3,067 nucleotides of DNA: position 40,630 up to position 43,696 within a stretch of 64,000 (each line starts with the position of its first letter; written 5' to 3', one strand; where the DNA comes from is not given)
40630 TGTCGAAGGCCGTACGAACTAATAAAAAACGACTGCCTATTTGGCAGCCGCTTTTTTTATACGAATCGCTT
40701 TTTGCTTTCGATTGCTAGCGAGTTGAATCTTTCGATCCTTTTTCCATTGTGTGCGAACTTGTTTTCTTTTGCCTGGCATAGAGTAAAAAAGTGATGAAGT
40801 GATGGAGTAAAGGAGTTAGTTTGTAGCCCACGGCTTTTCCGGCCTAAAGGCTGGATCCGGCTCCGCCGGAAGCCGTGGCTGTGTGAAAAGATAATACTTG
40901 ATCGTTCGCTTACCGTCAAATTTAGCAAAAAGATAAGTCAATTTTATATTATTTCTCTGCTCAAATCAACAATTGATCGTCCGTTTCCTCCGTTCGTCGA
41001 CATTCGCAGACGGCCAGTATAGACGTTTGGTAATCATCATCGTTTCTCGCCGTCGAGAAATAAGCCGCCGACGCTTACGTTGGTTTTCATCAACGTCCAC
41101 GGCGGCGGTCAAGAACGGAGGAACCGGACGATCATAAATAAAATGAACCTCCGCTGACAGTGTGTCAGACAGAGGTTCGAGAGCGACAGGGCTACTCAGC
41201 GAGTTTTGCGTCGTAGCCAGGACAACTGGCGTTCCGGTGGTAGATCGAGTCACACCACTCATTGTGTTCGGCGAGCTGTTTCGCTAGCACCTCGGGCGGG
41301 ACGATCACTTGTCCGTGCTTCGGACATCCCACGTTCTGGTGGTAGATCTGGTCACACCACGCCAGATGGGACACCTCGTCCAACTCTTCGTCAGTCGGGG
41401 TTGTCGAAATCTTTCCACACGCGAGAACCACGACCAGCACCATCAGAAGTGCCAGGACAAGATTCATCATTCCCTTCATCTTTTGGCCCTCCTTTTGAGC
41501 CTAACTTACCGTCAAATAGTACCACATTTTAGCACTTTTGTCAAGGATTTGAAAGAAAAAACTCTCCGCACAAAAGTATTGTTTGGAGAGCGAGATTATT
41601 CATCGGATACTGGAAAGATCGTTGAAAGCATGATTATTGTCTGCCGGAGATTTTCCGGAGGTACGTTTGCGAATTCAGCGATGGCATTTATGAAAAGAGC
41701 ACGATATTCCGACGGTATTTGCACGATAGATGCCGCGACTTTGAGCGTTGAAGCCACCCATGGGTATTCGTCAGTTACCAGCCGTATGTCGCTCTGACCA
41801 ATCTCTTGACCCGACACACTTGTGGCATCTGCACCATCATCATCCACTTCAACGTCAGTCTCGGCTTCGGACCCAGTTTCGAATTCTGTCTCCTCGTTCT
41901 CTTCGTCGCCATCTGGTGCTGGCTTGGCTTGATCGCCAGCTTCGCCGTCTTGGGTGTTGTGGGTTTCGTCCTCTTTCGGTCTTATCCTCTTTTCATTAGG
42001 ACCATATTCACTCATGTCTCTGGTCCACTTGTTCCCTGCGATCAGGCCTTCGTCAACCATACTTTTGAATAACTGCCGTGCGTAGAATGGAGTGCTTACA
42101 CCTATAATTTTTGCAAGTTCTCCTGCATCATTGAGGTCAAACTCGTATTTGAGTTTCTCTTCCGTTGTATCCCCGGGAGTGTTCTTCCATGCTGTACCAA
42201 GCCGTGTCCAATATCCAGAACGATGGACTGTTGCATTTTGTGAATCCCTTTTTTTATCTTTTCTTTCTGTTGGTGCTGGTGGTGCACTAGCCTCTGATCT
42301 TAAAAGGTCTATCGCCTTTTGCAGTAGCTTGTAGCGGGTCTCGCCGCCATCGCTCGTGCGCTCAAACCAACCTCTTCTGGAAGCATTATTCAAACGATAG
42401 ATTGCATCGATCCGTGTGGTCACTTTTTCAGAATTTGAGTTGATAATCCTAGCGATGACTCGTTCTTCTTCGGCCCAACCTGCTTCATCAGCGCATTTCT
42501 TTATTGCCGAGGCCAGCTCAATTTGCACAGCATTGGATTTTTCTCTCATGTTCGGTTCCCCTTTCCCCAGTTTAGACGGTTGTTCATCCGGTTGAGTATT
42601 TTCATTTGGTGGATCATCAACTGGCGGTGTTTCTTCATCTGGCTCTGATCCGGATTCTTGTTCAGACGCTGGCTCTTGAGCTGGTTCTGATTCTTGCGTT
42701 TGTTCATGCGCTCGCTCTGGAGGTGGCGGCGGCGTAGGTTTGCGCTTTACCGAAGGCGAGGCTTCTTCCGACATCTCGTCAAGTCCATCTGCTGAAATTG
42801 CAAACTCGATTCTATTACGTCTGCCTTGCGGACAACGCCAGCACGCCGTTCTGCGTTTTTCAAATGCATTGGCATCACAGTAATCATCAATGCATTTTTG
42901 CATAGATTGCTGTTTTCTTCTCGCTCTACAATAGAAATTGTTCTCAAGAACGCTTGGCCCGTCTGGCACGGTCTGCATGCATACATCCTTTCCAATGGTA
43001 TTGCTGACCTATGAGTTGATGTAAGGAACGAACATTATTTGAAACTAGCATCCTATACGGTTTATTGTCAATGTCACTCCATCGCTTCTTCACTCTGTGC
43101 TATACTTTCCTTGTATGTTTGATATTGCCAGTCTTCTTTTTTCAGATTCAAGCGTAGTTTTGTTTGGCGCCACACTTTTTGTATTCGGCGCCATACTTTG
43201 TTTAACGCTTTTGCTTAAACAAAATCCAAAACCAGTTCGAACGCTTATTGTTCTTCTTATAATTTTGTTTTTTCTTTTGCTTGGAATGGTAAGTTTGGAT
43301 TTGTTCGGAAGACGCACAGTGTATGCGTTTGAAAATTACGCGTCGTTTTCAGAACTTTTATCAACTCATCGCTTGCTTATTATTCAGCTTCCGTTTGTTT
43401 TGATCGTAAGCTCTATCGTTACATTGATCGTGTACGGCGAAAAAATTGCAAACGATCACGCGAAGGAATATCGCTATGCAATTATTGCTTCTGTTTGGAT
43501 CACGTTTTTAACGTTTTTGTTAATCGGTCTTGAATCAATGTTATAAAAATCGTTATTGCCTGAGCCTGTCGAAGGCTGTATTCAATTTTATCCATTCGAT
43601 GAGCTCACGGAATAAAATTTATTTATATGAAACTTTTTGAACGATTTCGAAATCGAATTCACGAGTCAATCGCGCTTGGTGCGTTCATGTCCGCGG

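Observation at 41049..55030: Conserved 75-nt structured motif with an invariant 3' arm and covarying 5' arm at the edges of two GC-rich islands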

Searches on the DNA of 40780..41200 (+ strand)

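Call 33: search_rna_families(source=window, start=40780, end=41200, threshold=evalue, max_evalue=10, show_alignments=3)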
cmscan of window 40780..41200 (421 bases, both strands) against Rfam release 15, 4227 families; matches with E-value up to 10: 3.
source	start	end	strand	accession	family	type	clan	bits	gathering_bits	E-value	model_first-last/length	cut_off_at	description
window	41121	41178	+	RF00323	snoR79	Gene; snRNA; snoRNA; CD-box;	-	15.8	80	2.2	1-65/65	no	Small nucleolar RNA R79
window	40811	40863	+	RF00630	P26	Gene;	-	14.9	36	1.4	1-66/66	no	Pseudomonas sRNA P26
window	41046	41111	-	RF02793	asR3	Gene; antisense;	-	14.6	46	5.3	1-57/57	no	Pyrobaculum asRNA3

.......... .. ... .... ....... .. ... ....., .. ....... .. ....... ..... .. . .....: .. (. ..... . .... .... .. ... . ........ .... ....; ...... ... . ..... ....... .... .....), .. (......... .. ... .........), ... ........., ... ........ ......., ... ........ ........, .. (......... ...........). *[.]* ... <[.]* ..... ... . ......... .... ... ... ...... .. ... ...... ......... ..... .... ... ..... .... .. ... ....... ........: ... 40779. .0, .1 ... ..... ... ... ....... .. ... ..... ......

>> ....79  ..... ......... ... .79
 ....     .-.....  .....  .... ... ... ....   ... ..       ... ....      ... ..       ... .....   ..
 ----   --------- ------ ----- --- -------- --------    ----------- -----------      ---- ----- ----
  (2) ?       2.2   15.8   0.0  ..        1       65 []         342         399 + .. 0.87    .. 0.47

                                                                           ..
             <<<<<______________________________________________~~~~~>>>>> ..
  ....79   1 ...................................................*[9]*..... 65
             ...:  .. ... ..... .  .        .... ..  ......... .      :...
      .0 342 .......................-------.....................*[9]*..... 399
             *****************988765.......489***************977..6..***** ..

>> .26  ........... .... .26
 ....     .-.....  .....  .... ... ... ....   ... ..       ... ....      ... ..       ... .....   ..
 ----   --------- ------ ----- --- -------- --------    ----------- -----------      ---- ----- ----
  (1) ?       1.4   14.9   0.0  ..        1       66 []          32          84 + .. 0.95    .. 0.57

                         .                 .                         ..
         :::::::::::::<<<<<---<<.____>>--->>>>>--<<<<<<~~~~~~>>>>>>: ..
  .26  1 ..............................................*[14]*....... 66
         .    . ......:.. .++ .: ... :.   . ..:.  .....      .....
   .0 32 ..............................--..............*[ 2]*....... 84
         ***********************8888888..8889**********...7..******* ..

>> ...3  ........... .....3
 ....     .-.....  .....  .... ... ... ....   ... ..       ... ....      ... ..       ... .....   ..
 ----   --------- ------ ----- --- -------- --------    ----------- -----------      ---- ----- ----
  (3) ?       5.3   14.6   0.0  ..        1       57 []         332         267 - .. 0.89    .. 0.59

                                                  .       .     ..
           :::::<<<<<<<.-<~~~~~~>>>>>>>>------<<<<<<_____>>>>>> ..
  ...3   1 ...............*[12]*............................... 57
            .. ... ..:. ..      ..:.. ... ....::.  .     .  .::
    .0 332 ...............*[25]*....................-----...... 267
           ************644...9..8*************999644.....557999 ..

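Call 40: build_rna_model(alignment_id=A2)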
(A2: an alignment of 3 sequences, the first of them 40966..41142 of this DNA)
Model R1 built from alignment A2 (3 sequences, 179 columns); structure: RNAalifold consensus.
model positions 178; base pairs 55; branch points 1; effective number of sequences 0.92; information 0.59 bits per position. Calibrated on 0.2 Mb of random sequence (short: E-values are rough).
structure used (alignment columns):
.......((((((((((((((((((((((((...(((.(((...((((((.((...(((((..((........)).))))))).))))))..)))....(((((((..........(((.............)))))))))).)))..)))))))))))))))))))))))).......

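Call 41: search_with_rna_model(model_id=R1, sources=[window, L003, L004, L006, L007, L008, L009, L010, L014, L015, L016, L017, L022, L024, L025, L026, L027, L028, L029, L030, L031, L032, L033, L034, L035], max_evalue=1, make_alignment=true)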
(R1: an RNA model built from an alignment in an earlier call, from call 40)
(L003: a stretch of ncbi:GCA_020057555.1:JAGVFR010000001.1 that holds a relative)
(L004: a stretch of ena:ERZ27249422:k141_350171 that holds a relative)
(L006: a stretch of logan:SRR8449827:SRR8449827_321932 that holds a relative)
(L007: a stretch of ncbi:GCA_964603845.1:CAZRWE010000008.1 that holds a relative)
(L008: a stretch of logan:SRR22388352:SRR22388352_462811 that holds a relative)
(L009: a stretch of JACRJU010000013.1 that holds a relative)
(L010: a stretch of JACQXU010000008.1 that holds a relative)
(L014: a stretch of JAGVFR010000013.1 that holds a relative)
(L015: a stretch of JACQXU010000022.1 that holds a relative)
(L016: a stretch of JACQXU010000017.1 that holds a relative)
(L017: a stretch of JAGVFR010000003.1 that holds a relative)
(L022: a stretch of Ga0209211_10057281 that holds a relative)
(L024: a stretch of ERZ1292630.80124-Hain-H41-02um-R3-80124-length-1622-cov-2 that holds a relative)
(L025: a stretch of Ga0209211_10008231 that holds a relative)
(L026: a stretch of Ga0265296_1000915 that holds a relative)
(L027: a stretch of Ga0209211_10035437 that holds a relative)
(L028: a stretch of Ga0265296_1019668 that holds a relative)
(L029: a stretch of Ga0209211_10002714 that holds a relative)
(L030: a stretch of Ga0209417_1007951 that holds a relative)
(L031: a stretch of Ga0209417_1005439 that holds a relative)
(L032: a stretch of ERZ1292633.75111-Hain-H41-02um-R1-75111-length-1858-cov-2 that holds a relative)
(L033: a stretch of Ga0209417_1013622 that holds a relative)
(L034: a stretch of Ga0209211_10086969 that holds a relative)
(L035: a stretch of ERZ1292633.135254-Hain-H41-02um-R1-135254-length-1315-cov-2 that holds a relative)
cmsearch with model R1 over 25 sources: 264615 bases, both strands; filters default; matches with E-value up to 1: 45.
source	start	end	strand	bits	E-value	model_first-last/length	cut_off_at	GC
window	40966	41142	+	198.3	1.3e-59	1-178/178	no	0.5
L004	6926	7103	+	195.3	1.1e-58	1-178/178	no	0.51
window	54876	55052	+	184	3.7e-55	1-178/178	no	0.49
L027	3264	3441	+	179.1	1.3e-53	1-178/178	no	0.53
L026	11364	11543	-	165.6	2e-49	1-178/178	no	0.5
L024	251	428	-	159.3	1.9e-47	1-178/178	no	0.53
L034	146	322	+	155.4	3.2e-46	1-178/178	no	0.5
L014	1773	1949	+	155.4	3.3e-46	1-178/178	no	0.54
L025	12484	12662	-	154.9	4.6e-46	1-178/178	no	0.53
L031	7258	7436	-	154.9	4.6e-46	1-178/178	no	0.53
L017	4165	4343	-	153.2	1.6e-45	1-178/178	no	0.53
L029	8303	8479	-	150.7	9.4e-45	1-178/178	no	0.49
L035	1129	1306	+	149.5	2.2e-44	1-178/178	no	0.47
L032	498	675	-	149.4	2.5e-44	1-178/178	no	0.48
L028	3445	3623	+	148.7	3.9e-44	1-178/178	no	0.54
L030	305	480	+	147.2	1.1e-43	1-178/178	no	0.51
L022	1698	1875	-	145.9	2.9e-43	1-178/178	no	0.55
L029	12114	12292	-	142.1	4.7e-42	1-178/178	no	0.51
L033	1418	1590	+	132.1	6.2e-39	1-178/178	no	0.51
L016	3307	3484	-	130.4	2e-38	1-178/178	no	0.49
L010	850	1025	+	129.7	3.5e-38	1-178/178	no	0.49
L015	1985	2161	+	110.8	2.7e-32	1-178/178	no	0.51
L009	3329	3504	+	98.2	2.4e-28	1-178/178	no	0.51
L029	8304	8480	+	42.6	5.7e-11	1-178/178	no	0.49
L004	6925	7102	-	41.6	1.2e-10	1-178/178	no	0.5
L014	1772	1948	-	40.9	1.9e-10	1-178/178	no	0.54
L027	3263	3440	-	39.3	6e-10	1-178/178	no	0.53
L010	848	1025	-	35.1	1.3e-08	1-178/178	no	0.49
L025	12484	12663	+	34.2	2.4e-08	1-178/178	no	0.52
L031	7258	7437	+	34.2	2.4e-08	1-178/178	no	0.52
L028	3444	3622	-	33.5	3.8e-08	1-178/178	no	0.54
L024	251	429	+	31.2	2.1e-07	1-178/178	no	0.53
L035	1129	1305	-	30.8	2.7e-07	1-178/178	no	0.47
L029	12115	12293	+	30.8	2.8e-07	1-178/178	no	0.51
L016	3309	3484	+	29.7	6.1e-07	1-178/178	no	0.49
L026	11365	11543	+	28.8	1.1e-06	1-178/178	no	0.5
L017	4166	4344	+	28.7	1.2e-06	1-178/178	no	0.53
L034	145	321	-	28.4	1.5e-06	1-178/178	no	0.5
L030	301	479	-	26.7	5.2e-06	1-178/178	no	0.5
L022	1699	1876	+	26.2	7.4e-06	1-178/178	no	0.54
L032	499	676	+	26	8.4e-06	1-178/178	no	0.49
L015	1983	2161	-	23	7.5e-05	1-178/178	no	0.51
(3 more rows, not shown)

Alignment A4: 45 matches aligned to the model, 301 columns, each read 5' to 3' on its own strand. Consensus structure (alignment columns), stored with it:
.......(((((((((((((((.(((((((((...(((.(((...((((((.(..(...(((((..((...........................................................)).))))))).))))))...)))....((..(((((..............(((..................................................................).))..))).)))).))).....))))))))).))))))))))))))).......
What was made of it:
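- There are 23 full-length + strand matches of 98-198 bits (call 41), at 21 distinct loci.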

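Call 70: search_with_rna_model(model_id=R1, source=L036, max_evalue=1, show_alignments=1)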
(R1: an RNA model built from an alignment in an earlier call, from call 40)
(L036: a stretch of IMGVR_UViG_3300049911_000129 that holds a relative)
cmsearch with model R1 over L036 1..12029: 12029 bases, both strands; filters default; matches with E-value up to 1: 0.
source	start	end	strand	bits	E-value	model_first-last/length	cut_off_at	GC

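Call 71: build_rna_model(alignment_id=A5, structure=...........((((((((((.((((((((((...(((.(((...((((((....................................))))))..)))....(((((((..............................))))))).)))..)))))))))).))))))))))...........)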
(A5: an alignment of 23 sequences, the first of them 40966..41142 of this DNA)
Model R2 built from alignment A5 (23 sequences, 184 columns); structure: as given.
model positions 178; base pairs 39; branch points 1; effective number of sequences 1.89; information 0.59 bits per position. Calibrated on 0.2 Mb of random sequence (short: E-values are rough).
structure used (alignment columns):
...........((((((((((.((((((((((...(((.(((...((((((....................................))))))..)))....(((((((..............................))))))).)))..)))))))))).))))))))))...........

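Call 72: search_with_rna_model(model_id=R2, sources=[window, L003, L004, L007, L008, L009, L010, L014, L015, L016, L017, L022, L024, L025, L026, L027, L028, L029, L030, L031, L032, L033, L034, L035], max_evalue=1)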
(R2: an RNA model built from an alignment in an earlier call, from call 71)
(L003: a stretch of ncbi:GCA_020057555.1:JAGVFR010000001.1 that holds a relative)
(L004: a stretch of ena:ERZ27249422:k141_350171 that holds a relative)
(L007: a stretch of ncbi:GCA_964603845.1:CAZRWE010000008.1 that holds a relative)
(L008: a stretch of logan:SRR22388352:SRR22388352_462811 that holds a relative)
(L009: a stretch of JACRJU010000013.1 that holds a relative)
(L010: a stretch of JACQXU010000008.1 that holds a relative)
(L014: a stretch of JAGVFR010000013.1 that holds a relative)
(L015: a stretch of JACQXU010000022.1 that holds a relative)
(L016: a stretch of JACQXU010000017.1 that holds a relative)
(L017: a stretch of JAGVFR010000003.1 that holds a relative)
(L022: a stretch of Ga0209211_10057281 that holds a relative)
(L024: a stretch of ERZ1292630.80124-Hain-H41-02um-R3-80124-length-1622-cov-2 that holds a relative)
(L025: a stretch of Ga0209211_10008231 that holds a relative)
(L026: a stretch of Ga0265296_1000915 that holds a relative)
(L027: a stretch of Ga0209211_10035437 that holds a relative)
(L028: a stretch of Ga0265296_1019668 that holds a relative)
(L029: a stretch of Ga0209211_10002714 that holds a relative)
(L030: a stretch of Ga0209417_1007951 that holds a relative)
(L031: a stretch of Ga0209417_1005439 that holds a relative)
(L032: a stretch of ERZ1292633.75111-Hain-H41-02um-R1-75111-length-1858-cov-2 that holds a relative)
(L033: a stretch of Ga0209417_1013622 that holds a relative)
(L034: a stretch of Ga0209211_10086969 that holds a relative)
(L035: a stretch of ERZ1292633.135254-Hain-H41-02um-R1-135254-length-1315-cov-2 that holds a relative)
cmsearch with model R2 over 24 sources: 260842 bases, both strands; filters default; matches with E-value up to 1: 49.
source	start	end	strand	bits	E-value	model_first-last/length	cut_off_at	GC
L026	11364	11542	-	194.4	2.2e-52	1-178/178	no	0.5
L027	3264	3441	+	193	5.8e-52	1-178/178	no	0.53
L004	6926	7103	+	191.6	1.4e-51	1-178/178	no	0.51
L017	4165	4343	-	188.9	8.1e-51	1-178/178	no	0.53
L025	12484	12662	-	187.4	2.1e-50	1-178/178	no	0.53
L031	7258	7436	-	187.4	2.1e-50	1-178/178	no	0.53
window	54876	55052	+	186.9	3e-50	1-178/178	no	0.49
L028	3445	3623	+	186.7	3.3e-50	1-178/178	no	0.54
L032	498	675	-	186.7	3.4e-50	1-178/178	no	0.48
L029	12114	12292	-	185.6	6.8e-50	1-178/178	no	0.51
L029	8303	8479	-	185.4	7.9e-50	1-178/178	no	0.49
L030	302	480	+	183.7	2.3e-49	1-178/178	no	0.51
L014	1773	1949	+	183.1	3.3e-49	1-178/178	no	0.54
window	40966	41143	+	182.1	6.3e-49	1-178/178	no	0.5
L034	146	322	+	179.6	3.2e-48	1-178/178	no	0.5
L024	251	428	-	179.6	3.3e-48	1-178/178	no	0.53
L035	1129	1306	+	178.9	5.3e-48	1-178/178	no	0.47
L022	1698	1875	-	176.8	2e-47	1-178/178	no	0.55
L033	1415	1593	+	171.9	4.6e-46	1-178/178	no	0.51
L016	3307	3484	-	168.1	5.7e-45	1-178/178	no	0.49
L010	849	1026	+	167.9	6.3e-45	1-178/178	no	0.49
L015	1984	2162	+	157.3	5.8e-42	1-178/178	no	0.51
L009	3328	3505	+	122.6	3.2e-32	1-178/178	no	0.51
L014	1772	1948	-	41.7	1.6e-09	1-178/178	no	0.54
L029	8304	8480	+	37.3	2.9e-08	1-178/178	no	0.49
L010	848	1025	-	36.6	4.5e-08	1-178/178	no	0.49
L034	145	321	-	35.3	1e-07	1-178/178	no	0.5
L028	3444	3622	-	34.7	1.5e-07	1-178/178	no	0.54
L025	12485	12663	+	34.6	1.6e-07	1-178/178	no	0.53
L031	7259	7437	+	34.6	1.6e-07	1-178/178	no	0.53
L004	6925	7102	-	34.3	1.9e-07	1-178/178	no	0.5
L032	499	676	+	34.3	2e-07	1-178/178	no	0.49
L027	3263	3440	-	32.5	6.3e-07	1-178/178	no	0.53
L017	4166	4344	+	31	1.6e-06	1-178/178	no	0.53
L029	12115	12293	+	30.6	2.1e-06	1-178/178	no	0.51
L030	301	479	-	30.6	2.2e-06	1-178/178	no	0.5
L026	11365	11543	+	30.6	2.2e-06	1-178/178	no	0.5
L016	3308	3485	+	30.4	2.4e-06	1-178/178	no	0.5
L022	1699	1876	+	30.1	3.1e-06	1-178/178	no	0.54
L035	1128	1305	-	29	6e-06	1-178/178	no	0.47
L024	252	429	+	25.8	4.9e-05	1-178/178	no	0.53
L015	1983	2161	-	25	8.1e-05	1-178/178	no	0.51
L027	398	612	+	17.7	0.0088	1-178/178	no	0.5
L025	6008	6166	+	15.6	0.035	1-178/178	no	0.51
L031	782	940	+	15.6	0.035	1-178/178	no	0.51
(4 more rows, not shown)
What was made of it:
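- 40974..41134 (+): Copy A of element X, complete (P1 to P1). Covariance-model hits of 198 and 182 bits (calls 41, 72).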

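Call 82: search_with_rna_model(model_id=R2, sources=[L037, L038, L039, L040], max_evalue=1, show_alignments=2)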
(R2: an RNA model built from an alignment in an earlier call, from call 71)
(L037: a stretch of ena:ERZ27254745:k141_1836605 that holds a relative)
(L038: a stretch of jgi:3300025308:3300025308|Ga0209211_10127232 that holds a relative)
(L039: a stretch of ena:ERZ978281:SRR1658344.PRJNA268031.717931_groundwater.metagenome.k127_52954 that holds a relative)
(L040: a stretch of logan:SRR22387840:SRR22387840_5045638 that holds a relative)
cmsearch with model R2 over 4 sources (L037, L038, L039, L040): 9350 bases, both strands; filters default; matches with E-value up to 1: 0.
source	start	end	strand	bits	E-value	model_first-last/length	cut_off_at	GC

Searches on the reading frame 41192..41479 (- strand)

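Call 10: search_protein_families(library=pfam, proteins=[window:41192-41479:-], max_evalue=0.1)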
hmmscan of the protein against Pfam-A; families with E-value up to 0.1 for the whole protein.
window:41192-41479:- (95 aa): 0 families

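Call 67: search_protein_families(library=phrogs, proteins=[window:41192-41479:-], max_evalue=0.1)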
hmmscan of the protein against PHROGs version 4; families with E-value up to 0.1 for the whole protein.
window:41192-41479:- (95 aa): 0 families

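Call 68: search_protein_families(library=ncbifam, proteins=[window:41192-41479:-], max_evalue=0.1)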
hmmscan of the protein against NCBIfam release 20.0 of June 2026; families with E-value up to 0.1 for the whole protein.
window:41192-41479:- (95 aa): 1 family
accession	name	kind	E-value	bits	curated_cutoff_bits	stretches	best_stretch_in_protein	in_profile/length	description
NF041883.1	RNase_A_lipo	exception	0.013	15.5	200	1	1-59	1-57/168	RNase A-like domain-containing lipoprotein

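Call 94: search_protein_families(library=padloc, proteins=[window:41192-41479:-], max_evalue=0.1)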
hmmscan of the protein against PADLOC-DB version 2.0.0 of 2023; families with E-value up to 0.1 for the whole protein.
window:41192-41479:- (95 aa): 0 families

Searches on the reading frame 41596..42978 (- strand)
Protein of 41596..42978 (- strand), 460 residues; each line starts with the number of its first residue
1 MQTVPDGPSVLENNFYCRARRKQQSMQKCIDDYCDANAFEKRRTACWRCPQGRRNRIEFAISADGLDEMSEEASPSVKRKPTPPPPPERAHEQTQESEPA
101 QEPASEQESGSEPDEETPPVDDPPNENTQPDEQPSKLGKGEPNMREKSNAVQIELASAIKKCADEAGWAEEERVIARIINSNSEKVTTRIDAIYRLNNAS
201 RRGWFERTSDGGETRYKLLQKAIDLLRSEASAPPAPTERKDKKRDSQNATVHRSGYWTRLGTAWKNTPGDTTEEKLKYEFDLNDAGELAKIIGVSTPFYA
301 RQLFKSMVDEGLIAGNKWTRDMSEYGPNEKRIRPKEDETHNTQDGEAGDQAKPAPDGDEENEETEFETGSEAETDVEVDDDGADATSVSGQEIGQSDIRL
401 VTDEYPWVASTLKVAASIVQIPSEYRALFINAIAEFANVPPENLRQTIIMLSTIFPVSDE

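Call 10: search_protein_families(library=pfam, proteins=[window:41596-42978:-], max_evalue=0.1)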
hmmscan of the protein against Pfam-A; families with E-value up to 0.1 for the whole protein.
window:41596-42978:- (460 aa): 0 families

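Call 67: search_protein_families(library=phrogs, proteins=[window:41596-42978:-], max_evalue=0.1)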
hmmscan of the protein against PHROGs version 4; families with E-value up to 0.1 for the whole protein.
window:41596-42978:- (460 aa): 1 family
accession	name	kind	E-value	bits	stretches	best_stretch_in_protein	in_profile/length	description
phrog_25531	-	unknown function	0.057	13.1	1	144-190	522-568/617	-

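Call 68: search_protein_families(library=ncbifam, proteins=[window:41596-42978:-], max_evalue=0.1)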
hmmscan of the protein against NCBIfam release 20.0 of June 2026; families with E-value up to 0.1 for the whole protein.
window:41596-42978:- (460 aa): 0 families

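Call 94: search_protein_families(library=padloc, proteins=[window:41596-42978:-], max_evalue=0.1)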
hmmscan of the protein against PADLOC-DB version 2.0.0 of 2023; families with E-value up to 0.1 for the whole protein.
window:41596-42978:- (460 aa): 0 families

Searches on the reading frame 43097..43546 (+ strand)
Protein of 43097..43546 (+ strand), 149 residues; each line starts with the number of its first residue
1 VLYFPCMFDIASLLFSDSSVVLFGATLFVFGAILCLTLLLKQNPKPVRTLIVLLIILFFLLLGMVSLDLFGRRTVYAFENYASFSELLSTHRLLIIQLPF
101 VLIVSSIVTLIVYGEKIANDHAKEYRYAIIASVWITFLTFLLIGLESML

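Call 10: search_protein_families(library=pfam, proteins=[window:43097-43546:+], max_evalue=0.1)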
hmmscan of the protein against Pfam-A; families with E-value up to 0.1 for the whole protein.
window:43097-43546:+ (149 aa): 2 families
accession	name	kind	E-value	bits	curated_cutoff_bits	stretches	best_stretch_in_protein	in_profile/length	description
PF01694.28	Rhomboid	-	0.0015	19.2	22.6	1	10-72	56-118/143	Rhomboid domain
PF19529.4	DUF6057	-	0.0081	15.5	29.8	1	21-110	160-254/569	Family of unknown function (DUF6057)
